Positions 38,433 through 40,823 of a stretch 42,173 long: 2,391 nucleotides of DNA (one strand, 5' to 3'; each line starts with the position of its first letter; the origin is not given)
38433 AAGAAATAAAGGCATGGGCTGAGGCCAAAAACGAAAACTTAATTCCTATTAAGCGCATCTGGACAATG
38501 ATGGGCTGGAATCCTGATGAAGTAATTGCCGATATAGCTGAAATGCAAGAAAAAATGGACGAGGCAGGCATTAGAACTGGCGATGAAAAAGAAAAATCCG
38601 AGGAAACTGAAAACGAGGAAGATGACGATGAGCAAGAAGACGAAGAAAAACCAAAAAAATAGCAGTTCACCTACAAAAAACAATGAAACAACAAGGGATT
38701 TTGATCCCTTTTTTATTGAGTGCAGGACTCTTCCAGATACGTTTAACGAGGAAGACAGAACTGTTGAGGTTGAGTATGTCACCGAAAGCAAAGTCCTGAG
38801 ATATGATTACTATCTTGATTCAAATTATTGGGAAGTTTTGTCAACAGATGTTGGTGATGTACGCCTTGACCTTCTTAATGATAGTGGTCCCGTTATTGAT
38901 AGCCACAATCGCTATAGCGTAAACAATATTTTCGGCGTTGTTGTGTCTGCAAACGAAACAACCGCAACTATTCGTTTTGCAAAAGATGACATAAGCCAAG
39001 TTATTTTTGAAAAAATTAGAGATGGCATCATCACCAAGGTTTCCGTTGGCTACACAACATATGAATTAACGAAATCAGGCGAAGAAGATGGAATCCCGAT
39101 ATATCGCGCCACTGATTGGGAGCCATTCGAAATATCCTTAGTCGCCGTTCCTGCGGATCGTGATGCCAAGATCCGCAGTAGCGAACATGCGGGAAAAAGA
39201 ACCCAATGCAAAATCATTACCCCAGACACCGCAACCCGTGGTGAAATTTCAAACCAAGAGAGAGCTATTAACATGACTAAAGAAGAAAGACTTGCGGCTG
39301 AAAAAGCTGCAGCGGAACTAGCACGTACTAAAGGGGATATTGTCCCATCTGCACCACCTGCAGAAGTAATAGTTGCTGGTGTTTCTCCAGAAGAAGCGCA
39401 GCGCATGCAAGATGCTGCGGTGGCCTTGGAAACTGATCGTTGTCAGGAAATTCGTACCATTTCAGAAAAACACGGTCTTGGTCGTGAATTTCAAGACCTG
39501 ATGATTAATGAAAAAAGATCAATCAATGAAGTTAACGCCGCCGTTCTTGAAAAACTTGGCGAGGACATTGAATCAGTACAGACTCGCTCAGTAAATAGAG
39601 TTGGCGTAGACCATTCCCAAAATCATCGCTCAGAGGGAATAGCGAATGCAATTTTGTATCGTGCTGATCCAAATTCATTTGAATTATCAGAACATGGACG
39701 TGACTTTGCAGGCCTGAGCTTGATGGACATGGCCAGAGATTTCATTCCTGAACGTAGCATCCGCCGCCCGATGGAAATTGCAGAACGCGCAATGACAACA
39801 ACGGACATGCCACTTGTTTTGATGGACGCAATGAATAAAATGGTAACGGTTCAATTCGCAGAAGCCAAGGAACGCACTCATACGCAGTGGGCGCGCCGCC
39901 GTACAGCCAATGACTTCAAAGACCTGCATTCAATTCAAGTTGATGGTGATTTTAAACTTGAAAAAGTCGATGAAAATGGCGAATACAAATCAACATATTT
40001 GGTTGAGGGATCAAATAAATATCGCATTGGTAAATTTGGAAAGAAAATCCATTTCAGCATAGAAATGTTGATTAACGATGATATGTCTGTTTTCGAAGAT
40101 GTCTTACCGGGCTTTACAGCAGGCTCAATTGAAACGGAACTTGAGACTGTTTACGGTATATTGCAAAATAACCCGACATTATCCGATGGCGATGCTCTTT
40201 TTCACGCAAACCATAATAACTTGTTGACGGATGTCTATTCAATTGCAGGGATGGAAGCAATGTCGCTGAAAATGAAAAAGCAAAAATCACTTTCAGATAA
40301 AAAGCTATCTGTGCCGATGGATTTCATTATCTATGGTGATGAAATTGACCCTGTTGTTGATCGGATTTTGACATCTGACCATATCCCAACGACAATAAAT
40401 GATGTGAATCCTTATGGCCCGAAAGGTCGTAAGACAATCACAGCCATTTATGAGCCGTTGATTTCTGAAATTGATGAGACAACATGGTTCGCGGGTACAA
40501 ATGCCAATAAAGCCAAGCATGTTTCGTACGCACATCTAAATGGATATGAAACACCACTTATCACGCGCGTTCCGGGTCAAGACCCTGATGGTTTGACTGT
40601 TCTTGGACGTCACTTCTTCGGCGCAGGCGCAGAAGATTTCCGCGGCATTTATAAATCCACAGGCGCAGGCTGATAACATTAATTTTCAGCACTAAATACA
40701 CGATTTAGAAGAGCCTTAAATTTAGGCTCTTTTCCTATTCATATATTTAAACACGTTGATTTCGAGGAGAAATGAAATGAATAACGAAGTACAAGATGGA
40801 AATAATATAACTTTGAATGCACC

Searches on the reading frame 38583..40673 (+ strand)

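Call 19: search_protein_families(library=phrogs, proteins=[window:38583-40673:+], max_evalue=0.001)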
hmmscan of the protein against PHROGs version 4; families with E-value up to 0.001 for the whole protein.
window:38583-40673:+ (696 aa): 7 families
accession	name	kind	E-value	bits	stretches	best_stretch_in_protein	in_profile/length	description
phrog_4523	-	head and packaging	3e-153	512.9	1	43-694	14-643/644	major head and protease protein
phrog_133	-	head and packaging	5.8e-65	221.2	1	250-694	228-667/668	head maturation protease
phrog_617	-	head and packaging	1.4e-28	101.2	1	52-401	19-328/626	major head protein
phrog_29592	-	unknown function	1.2e-19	71.1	1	402-693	588-889/893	-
phrog_80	-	head and packaging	9.3e-10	39.3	1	130-308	307-452/607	head maturation protease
phrog_26519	-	unknown function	1e-08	36.1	1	518-693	16-191/192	-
phrog_11321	-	unknown function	6.8e-05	23.5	1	120-245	56-182/327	-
